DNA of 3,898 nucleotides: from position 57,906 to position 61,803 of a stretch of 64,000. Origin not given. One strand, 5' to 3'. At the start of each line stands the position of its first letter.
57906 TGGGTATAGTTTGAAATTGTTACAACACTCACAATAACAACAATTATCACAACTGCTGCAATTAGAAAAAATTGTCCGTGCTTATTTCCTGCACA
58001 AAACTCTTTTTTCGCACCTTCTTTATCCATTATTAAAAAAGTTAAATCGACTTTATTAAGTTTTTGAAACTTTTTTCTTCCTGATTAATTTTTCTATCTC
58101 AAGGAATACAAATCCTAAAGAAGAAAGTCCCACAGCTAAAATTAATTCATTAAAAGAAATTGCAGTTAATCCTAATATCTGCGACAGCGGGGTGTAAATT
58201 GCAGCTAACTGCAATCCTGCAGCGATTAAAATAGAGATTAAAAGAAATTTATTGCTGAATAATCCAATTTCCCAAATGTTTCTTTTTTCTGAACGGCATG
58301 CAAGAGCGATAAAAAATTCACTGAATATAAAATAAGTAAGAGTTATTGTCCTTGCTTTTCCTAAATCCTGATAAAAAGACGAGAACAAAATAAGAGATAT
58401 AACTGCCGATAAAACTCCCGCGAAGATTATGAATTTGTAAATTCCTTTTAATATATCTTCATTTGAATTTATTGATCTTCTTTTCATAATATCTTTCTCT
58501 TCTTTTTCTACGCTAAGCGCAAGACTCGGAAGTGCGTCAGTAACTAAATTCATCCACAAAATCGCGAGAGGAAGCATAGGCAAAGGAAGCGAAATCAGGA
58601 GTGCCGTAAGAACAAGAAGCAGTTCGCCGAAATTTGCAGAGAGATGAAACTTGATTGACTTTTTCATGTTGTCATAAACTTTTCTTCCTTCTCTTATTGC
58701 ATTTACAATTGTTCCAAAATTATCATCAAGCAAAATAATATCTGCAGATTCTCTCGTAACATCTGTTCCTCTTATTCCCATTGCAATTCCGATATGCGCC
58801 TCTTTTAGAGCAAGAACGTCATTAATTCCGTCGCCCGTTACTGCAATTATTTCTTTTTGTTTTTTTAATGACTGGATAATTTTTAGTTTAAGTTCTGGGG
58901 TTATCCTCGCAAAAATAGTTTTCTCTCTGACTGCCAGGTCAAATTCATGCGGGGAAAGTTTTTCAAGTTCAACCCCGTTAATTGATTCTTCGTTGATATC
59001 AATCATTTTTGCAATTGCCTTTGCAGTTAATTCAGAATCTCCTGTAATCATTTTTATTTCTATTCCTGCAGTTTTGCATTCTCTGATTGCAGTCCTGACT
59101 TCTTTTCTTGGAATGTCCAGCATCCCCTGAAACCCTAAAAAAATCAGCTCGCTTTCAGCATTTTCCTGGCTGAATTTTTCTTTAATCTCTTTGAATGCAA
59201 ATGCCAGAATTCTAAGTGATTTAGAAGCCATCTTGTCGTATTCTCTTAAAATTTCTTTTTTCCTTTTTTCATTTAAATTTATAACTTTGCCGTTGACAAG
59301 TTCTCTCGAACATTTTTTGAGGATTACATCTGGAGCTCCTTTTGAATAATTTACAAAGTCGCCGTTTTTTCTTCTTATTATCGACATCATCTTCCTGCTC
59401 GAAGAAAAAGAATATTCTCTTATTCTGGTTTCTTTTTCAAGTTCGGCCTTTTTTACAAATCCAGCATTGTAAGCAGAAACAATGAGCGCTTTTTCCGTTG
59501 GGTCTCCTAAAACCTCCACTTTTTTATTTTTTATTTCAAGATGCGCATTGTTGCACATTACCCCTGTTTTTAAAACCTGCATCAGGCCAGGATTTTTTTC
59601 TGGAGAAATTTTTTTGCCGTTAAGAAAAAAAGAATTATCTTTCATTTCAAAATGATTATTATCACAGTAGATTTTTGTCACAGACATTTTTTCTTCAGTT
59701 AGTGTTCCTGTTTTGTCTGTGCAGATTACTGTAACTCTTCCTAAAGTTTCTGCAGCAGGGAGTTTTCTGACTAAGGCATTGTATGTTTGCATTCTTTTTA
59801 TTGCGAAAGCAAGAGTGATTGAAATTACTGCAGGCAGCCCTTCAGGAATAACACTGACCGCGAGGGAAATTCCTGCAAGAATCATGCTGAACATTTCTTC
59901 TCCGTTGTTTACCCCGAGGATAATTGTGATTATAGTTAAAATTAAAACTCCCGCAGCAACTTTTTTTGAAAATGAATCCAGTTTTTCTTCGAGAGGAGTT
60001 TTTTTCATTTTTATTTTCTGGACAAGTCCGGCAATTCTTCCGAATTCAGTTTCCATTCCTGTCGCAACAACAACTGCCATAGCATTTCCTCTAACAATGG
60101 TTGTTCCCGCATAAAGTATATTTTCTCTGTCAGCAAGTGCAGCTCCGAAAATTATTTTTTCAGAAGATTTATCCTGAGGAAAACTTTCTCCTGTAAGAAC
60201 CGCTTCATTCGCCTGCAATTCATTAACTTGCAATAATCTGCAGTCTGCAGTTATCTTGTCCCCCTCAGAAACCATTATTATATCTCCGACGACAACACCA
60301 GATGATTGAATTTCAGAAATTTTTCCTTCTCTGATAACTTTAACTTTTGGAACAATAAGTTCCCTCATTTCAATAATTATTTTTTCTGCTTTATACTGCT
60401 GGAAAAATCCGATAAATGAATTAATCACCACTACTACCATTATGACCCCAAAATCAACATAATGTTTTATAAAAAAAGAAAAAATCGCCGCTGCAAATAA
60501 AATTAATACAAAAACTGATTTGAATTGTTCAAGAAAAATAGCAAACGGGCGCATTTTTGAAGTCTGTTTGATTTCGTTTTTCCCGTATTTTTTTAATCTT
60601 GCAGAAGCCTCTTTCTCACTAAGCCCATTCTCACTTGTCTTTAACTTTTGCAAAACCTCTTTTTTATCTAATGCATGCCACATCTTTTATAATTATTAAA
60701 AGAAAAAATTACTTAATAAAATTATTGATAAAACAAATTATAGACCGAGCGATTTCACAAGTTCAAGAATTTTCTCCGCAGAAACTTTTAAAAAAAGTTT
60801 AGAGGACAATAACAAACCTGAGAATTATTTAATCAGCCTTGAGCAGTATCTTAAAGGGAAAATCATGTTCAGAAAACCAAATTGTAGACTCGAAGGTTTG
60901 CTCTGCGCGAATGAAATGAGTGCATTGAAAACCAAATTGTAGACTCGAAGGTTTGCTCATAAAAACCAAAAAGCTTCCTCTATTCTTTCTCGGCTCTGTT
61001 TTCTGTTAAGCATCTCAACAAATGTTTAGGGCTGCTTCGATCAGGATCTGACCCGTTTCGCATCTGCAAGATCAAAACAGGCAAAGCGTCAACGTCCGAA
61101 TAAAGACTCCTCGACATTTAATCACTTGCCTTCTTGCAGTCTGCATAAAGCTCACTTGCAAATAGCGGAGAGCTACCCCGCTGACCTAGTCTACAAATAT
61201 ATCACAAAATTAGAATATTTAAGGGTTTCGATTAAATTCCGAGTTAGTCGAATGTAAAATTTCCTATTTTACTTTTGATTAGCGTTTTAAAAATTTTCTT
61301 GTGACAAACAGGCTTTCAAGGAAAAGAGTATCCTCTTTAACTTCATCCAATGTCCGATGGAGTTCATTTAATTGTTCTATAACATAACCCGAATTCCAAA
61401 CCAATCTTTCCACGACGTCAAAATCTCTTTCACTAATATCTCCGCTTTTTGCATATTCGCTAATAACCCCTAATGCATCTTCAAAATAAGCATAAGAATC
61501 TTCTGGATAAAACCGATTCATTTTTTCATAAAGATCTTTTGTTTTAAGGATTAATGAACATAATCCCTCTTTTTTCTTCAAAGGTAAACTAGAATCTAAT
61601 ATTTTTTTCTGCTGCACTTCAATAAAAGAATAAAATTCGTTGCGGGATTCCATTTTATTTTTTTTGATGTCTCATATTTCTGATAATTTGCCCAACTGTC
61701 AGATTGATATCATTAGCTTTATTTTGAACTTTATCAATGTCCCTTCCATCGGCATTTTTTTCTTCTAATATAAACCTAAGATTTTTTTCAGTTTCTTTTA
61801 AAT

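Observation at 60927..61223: ORF-free, GC-enriched ~270-nt island with its own promoter, a closing helix and an SRP helix-8-like motif: candidate SRP RNA or novel structured RNA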

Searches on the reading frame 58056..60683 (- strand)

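Call 10: search_protein_families(library=pfam, proteins=[window:58056-60683:-])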
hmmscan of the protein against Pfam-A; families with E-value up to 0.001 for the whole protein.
window:58056-60683:- (875 aa): 5 families
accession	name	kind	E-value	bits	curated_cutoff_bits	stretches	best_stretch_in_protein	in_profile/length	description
PF00122.25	E1-E2_ATPase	-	4.5e-50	170.1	28.1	1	109-299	2-179/181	E1-E2 ATPase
PF00689.26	Cation_ATPase_C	-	6e-43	147.1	27.3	1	700-867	1-175/175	Cation transporting ATPase, C-terminus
PF00690.31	Cation_ATPase_N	-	3.6e-21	75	20.4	1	2-69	1-69/69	Cation transporter/ATPase, N-terminus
PF13246.12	Cation_ATPase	-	2.8e-19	69.3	21.7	1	375-460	1-90/91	Cation transport ATPase (P-type)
PF00702.32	Hydrolase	-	1.3e-16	62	26.4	1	318-630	2-191/191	haloacid dehalogenase-like hydrolase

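Call 11: search_protein_families(library=ncbifam, proteins=[window:58056-60683:-])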
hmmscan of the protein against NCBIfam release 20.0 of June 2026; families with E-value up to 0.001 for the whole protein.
window:58056-60683:- (875 aa): 22 families
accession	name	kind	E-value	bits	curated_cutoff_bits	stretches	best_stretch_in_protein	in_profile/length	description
TIGR01522.1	ATPase-IIA2_Ca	equivalog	3.3e-199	663.7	798.3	1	5-871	7-853/854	calcium-transporting P-type ATPase, PMR1-type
TIGR01116.1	ATPase-IIA1_Ca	equivalog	1.6e-182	608.6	703.4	1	51-858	2-788/799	calcium-translocating P-type ATPase, SERCA-type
TIGR01517.1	ATPase-IIB_Ca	equivalog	1.9e-136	456.5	507.05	1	7-863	41-875/882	calcium-translocating P-type ATPase, PMCA-type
TIGR01523.1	ATPase-IID_K-Na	equivalog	3.3e-136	455.3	645.05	3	367-768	430-855/997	potassium/sodium efflux P-type ATPase, fungal-type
TIGR01106.1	ATPase-IIC_X-K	subfamily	1.8e-135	453.2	946.1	2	3-571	18-615/997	Na,H/K antiporter P-type ATPase subunit alpha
TIGR01647.1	ATPase-IIIA_H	equivalog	2.4e-121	406.3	615.5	1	20-778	1-698/755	plasma-membrane proton-efflux P-type ATPase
TIGR01524.1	ATPase-IIIB_Mg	equivalog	1.2e-115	387.3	610.75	1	5-771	18-757/867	magnesium-translocating P-type ATPase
NF011702.0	PRK15122.1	subfamily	1.1e-99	334.7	975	1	7-774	36-799/907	magnesium-translocating P-type ATPase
TIGR01494.1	ATPase_P-type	subfamily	1.1e-95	320.9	62.3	3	80-343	1-237/478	HAD-IC family P-type ATPase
TIGR01657.1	P-ATPase-V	hypoth_equivalog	2.1e-75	254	618.25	2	9-566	128-700/1055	ATP13A2 family polyamine export P-type ATPase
TIGR01525.1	ATPase-IB_hvy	subfamily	4.2e-67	227.3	346.25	3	62-343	5-274/560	heavy metal translocating P-type ATPase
TIGR01512.1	ATPase-IB2_Cd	subfamily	7.8e-50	170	313.5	2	61-339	4-256/494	cadmium family heavy metal-translocating P-type ATPase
TIGR01511.1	ATPase-IB1_Cu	subfamily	8.2e-44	150.4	397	3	67-343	33-287/542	copper-translocating P-type ATPase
NF008262.1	PRK11033.1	equivalog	3.9e-42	144.6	1005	2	64-343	184-451/731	zinc/cadmium/mercury/lead-transporting ATPase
NF033775.1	P_type_ZntA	exception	3.9e-33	114.7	1240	2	63-343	188-456/732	Zn(II)/Cd(II)/Pb(II) translocating P-type ATPase ZntA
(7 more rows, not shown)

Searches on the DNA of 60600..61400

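Call 4: search_rna_families(source=window, start=60600, end=61400, threshold=evalue, max_evalue=10, show_alignments=5)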
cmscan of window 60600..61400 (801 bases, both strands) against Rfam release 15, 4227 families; matches with E-value up to 10: 5.
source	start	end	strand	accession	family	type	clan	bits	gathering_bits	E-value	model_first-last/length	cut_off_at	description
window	60940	61193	-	RF01854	Bacteria_large_SRP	Gene;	CL00003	55.4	60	1.8e-07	1-256/256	no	Bacterial large signal recognition particle RNA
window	60867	60931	-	RF01334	CRISPR-DR21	Gene; CRISPR;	-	18.1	48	3.5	1-37/37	no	CRISPR RNA direct repeat element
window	61243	61283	+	RF04134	MIR7504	Gene; miRNA;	-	16.9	83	6.7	1-124/124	no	MIR7504 microRNA precursor family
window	61093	61150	-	RF01146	sR15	Gene; snRNA; snoRNA; CD-box;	-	14.6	40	9.7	1-65/65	no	Small nucleolar RNA sR15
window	61216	61245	-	RF01933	bxd_5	Gene; lncRNA;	-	10.9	50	8.8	28-57/57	no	Bithoraxoid conserved region 5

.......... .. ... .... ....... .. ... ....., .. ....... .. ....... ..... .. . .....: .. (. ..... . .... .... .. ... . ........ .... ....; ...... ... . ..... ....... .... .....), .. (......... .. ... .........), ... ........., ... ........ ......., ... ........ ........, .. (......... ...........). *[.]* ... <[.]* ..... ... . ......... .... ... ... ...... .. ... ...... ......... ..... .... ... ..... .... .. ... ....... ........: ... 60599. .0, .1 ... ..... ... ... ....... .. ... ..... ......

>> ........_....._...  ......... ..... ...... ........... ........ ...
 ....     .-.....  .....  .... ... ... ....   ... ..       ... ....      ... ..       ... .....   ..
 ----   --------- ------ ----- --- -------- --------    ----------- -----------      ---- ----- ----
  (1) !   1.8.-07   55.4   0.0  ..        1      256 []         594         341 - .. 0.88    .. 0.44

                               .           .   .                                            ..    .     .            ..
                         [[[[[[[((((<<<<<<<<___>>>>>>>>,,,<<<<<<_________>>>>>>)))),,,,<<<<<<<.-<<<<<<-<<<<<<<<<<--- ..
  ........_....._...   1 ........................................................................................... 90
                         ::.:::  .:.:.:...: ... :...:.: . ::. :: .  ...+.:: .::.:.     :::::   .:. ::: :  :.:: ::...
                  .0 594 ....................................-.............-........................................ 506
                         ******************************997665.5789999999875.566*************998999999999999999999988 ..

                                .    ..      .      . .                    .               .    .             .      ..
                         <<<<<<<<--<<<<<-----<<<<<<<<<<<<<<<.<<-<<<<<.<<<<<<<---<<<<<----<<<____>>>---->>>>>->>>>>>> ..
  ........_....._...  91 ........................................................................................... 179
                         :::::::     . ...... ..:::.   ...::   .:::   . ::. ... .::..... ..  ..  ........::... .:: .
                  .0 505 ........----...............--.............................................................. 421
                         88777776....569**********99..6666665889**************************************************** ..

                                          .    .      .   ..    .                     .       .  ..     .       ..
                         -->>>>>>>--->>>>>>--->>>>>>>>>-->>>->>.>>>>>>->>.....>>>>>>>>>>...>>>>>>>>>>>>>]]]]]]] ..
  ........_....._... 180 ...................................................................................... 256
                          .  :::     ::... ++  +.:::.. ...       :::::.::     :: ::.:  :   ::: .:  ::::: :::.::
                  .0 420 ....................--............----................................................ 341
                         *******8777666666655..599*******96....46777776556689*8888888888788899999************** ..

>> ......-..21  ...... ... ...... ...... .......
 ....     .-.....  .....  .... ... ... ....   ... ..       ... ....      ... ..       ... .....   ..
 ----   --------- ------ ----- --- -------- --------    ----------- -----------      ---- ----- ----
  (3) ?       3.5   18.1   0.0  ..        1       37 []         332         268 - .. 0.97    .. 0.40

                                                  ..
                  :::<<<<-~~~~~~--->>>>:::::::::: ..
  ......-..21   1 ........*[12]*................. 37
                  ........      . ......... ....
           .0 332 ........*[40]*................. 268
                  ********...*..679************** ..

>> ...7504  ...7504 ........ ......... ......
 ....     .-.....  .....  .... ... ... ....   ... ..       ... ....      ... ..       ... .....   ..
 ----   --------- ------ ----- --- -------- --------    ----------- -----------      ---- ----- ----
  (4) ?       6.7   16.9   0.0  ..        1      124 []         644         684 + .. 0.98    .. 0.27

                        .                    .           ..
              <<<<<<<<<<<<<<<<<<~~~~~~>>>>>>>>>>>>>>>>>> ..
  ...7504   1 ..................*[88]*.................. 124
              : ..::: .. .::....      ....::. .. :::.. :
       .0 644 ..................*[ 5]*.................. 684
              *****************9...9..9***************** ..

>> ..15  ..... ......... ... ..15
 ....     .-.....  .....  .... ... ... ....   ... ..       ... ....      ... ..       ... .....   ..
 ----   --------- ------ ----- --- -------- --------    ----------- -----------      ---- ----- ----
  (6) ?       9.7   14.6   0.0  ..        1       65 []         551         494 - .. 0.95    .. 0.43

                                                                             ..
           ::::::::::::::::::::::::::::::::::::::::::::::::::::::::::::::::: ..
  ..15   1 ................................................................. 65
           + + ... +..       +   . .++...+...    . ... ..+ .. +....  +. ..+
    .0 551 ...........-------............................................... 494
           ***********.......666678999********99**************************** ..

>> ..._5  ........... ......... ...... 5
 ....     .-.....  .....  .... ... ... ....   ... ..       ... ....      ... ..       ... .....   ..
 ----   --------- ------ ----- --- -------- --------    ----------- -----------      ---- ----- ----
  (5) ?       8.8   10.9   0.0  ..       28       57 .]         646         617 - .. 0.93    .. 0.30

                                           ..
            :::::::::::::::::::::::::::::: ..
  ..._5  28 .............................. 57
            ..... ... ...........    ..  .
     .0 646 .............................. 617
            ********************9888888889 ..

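Call 57: search_rna_families(source=window, start=60985, end=61100, threshold=evalue, max_evalue=10, show_alignments=2)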
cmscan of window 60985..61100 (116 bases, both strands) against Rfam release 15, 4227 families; matches with E-value up to 10: 5.
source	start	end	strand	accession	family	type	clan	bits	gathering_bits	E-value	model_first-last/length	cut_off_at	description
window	61003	61083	-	RF00169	Bacteria_small_SRP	Gene;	CL00003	27.3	40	0.00029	1-97/97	no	Bacterial small signal recognition particle RNA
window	61026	61063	-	RF02276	Hammerhead_II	Gene; ribozyme;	CL00010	12.7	37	3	1-66/66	no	Hammerhead ribozyme (type II)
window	60996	61046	+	RF00696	mir-203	Gene; miRNA;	-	11.4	65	4.1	1-80/80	no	mir-203 microRNA precursor family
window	61038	61100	-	RF01516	v-snoRNA-1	Gene; snRNA; snoRNA; CD-box;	-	10.1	75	6.1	1-65/65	no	Human herpesvirus 1 small nucleolar RNA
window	60992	61084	+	RF02246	Six3os1_1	Gene; lncRNA;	-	10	50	2.6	1-87/87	no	Six3os1 conserved region 1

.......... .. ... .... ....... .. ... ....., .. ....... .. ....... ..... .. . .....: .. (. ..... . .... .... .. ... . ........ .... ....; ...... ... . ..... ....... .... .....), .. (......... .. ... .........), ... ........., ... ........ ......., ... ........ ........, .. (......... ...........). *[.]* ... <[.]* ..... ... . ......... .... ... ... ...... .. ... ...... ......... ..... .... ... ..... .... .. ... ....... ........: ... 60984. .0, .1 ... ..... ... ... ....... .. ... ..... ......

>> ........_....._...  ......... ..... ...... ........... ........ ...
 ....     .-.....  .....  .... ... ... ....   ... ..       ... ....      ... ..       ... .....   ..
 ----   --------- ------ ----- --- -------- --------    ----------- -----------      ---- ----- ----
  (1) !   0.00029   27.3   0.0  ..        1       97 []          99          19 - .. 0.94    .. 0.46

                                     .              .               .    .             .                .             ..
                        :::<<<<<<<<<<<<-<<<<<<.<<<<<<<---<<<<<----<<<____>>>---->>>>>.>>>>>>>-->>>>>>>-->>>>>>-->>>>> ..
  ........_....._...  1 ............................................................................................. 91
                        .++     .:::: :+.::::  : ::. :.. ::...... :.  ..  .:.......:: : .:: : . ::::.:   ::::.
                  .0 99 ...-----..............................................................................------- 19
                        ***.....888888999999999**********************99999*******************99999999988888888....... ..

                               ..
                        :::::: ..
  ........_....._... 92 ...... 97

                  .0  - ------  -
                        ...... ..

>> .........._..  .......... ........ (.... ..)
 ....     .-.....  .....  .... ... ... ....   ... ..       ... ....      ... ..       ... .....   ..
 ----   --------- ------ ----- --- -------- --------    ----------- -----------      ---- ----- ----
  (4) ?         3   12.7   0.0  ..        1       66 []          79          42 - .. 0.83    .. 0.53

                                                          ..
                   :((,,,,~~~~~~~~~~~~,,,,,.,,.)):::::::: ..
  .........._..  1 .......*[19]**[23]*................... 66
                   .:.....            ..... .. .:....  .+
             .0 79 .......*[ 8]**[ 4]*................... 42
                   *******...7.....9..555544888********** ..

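Call 58: search_rna_families(source=window, start=61125, end=61200, threshold=evalue, max_evalue=10, show_alignments=2)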
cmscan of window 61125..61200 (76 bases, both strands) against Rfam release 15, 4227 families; matches with E-value up to 10: 0.
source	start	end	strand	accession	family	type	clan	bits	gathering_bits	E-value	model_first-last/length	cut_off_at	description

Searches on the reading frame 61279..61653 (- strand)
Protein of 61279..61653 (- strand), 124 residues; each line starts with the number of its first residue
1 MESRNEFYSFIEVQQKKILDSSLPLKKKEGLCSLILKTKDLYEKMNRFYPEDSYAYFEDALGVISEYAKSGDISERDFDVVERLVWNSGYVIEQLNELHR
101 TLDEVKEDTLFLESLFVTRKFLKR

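Call 10: search_protein_families(library=pfam, proteins=[window:61279-61653:-])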
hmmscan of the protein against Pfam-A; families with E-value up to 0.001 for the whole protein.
window:61279-61653:- (124 aa): 0 families

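Call 11: search_protein_families(library=ncbifam, proteins=[window:61279-61653:-])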
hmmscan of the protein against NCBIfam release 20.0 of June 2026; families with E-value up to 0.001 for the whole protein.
window:61279-61653:- (124 aa): 0 families

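Call 12: find_encoding_contigs(protein=window:61279-61653:-, flank=10000, max_places=10)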
Protein window:61279-61653:- (124 aa): 10 contigs read that carry it; 6 places shown.
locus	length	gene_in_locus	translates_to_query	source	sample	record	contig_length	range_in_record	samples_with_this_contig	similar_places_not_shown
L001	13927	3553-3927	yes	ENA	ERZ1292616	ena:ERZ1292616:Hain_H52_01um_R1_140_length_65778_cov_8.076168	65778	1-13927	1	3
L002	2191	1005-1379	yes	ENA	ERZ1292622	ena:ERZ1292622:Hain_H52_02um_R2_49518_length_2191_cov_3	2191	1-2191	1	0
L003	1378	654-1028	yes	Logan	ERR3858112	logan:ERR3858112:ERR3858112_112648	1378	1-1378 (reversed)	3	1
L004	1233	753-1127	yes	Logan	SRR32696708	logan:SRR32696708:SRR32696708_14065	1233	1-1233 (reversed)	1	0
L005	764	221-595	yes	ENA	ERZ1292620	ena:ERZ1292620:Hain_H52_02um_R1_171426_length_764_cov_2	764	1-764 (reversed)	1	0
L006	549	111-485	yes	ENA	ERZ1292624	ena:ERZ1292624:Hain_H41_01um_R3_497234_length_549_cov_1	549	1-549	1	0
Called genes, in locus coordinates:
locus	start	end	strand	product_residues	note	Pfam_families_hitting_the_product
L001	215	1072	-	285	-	PF13610:DDE_Tnp_IS240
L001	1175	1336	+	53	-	PF04014:MazE_antitoxin (weak)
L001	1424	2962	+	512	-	-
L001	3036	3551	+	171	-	-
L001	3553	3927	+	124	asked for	-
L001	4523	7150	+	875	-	PF00690:Cation_ATPase_N, PF00122:E1-E2_ATPase, PF00702:Hydrolase, PF13246:Cation_ATPase, PF00689:Cation_ATPase_C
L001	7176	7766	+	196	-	-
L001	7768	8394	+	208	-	-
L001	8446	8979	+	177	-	-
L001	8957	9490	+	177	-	-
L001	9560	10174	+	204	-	-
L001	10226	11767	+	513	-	PF00437:T2SSE, PF27713:UCP018868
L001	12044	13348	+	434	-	PF00482:T2SSF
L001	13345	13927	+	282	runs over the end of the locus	PF00482:T2SSF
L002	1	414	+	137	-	?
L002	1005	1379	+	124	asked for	-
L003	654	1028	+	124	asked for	-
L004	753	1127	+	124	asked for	-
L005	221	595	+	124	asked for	-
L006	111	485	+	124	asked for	-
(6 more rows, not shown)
